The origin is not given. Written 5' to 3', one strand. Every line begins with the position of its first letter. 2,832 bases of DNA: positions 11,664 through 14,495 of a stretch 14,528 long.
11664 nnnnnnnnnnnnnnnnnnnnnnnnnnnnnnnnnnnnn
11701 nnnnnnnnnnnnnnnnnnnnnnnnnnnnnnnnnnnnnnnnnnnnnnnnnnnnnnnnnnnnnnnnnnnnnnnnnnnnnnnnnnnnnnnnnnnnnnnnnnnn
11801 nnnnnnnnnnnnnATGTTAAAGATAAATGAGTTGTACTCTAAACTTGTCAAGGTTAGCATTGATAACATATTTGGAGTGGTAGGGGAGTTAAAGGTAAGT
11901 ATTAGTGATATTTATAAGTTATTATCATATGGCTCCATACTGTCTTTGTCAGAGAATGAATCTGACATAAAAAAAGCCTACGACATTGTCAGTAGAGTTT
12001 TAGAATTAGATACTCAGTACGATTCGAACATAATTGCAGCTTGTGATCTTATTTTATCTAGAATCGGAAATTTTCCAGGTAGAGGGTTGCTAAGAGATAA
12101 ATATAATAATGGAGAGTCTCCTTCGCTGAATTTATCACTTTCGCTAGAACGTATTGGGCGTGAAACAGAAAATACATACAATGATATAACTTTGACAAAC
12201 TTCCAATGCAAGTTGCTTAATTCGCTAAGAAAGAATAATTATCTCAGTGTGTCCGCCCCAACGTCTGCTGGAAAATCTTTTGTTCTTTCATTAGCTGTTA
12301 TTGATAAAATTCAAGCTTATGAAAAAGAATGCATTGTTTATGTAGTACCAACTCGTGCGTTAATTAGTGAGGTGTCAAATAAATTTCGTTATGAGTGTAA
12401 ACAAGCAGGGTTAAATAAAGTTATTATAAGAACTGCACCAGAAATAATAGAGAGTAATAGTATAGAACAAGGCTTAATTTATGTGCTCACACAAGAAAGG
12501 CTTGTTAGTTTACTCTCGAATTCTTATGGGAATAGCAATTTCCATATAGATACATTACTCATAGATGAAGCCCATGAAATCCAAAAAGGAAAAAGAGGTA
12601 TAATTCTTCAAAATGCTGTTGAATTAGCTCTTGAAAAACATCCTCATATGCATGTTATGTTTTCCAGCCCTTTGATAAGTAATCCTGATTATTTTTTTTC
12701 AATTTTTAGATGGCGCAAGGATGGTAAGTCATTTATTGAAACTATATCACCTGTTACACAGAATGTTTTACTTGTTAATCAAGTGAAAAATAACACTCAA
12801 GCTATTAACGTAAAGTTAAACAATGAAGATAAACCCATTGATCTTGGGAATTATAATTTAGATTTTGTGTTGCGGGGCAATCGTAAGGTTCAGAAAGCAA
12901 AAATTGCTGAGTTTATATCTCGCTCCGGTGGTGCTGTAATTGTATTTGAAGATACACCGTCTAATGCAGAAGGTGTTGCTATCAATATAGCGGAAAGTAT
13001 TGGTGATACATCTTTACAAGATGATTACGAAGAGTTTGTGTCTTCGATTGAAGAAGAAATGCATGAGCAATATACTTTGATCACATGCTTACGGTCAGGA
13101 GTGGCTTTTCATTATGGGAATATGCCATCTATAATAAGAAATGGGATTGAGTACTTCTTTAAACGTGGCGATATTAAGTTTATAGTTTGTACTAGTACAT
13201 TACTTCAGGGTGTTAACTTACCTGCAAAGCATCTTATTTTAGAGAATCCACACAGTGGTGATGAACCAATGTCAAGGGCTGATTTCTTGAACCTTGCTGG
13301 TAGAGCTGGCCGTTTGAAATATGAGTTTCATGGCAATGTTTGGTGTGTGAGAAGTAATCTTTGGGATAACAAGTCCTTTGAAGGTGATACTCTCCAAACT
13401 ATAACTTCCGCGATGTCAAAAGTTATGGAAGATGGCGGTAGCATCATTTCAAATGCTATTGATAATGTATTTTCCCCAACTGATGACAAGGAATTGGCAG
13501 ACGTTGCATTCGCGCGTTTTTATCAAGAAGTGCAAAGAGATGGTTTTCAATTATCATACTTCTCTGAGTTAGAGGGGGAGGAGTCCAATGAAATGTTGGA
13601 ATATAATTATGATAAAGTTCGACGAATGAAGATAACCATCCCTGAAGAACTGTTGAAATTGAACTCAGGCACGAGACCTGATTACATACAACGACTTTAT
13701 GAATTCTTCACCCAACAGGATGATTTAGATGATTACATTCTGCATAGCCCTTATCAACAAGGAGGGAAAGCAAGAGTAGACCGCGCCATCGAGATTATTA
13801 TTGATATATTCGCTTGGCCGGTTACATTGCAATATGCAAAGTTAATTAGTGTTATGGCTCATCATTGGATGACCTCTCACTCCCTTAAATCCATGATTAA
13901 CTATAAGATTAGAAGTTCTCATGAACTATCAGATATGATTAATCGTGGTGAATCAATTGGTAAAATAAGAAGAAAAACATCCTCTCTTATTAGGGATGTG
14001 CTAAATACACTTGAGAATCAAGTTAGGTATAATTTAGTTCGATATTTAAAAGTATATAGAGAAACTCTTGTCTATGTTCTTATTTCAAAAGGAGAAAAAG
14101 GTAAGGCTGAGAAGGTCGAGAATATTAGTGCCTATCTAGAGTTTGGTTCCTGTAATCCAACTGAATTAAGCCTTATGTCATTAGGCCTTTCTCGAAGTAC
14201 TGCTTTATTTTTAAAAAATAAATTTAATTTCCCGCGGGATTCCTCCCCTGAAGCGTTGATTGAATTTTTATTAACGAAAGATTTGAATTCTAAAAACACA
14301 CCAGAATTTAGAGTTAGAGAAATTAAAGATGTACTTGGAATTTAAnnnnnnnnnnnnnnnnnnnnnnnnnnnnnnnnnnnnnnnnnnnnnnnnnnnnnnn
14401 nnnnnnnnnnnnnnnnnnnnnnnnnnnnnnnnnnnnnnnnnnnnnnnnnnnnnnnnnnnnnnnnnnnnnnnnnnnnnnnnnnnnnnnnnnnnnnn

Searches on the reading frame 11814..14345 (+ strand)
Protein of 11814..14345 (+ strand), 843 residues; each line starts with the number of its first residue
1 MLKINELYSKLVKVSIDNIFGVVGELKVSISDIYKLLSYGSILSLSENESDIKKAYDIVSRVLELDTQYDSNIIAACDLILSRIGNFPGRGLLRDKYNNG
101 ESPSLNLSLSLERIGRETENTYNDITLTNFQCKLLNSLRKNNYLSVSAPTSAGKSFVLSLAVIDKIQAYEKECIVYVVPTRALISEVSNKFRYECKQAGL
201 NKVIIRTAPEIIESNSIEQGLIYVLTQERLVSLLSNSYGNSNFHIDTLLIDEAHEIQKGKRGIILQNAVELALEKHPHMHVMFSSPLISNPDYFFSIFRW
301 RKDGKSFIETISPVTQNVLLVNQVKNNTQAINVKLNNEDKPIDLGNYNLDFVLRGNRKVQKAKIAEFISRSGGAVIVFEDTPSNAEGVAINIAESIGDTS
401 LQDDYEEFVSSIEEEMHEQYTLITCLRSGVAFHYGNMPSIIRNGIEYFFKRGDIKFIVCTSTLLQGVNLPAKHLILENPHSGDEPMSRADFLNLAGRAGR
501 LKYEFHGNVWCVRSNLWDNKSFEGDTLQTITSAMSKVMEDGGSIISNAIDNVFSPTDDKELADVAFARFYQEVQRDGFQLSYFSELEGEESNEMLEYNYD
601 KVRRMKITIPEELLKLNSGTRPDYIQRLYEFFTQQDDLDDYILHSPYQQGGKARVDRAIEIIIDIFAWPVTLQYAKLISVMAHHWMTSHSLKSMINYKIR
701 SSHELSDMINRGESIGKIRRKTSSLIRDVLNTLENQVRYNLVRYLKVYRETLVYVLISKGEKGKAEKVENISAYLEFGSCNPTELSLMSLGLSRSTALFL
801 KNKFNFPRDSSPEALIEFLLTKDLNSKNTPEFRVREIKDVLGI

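Call 5: search_protein_families(library=pfam, proteins=[window:11814-14345:+])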
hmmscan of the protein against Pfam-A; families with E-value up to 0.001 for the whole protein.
window:11814-14345:+ (843 aa): 3 families
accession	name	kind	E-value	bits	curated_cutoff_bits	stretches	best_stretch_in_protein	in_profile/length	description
PF00270.35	DEAD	-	8.9e-17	61.8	26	1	128-285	1-158/167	DEAD/DEAH box helicase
PF00271.37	Helicase_C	-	4.3e-08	33.8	23.5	1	427-501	39-109/110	Helicase conserved C-terminal domain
PF04851.21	ResIII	-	6.7e-08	33.1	22.5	1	139-260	21-141/164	Type III restriction enzyme, res subunit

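Call 6: search_protein_families(library=padloc, proteins=[window:11814-14345:+])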
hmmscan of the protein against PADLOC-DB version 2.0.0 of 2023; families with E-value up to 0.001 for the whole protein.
window:11814-14345:+ (843 aa): 29 families (the best 25 are shown)
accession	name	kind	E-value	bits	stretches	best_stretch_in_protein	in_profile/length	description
PDLC00199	HamB2|HamB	-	1.3e-279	927.8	1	2-841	5-840/841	DEAD-box helicase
PDLC00186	HamB1|HamB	-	3.2e-278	923.3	1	4-841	15-858/864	DEAD-box helicase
PDLC00187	HamB1|HamB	-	1.4e-181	603.9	1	27-839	43-844/851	DEAD-box helicase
PDLC00200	HamB2|HamB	-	1.4e-163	544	1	9-841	24-857/865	DEAD-box helicase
PDLC00176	HamB1|HamB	-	8e-147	488.6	1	5-819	18-823/845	DEAD-box helicase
PDLC00185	HamB1|HamB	-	4.4e-122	406.6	2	26-644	38-662/871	DEAD-box helicase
PDLC00190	HamB1|HamB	-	5.9e-113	377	1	5-822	23-843/866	DEAD-box helicase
PDLC00181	HamB1|HamB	-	1.5e-93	312.3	1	11-826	25-820/836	DEAD-box helicase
PDLC00177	HamB1|HamB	-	5.5e-63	211.4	1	42-805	48-805/841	DEAD-box helicase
PDLC00180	HamB1|HamB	-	4.7e-54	182.1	2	42-515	26-439/709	DEAD-box helicase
PDLC00184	HamB1|HamB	-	8.4e-53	177.6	2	120-514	109-472/738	DEAD-box helicase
PDLC00201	HamB2|HamB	-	3.7e-44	149.2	2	356-512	283-438/721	DEAD-box helicase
PDLC00194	HamB1|HamB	-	4.6e-40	135.3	2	139-517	243-655/995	DEAD-box helicase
PDLC00188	HamB1|HamB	-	8.4e-39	131.4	2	396-572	540-718/1037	DEAD-box helicase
PDLC04531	PDC-M23B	-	1.4e-38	130.7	1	146-533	318-735/1060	-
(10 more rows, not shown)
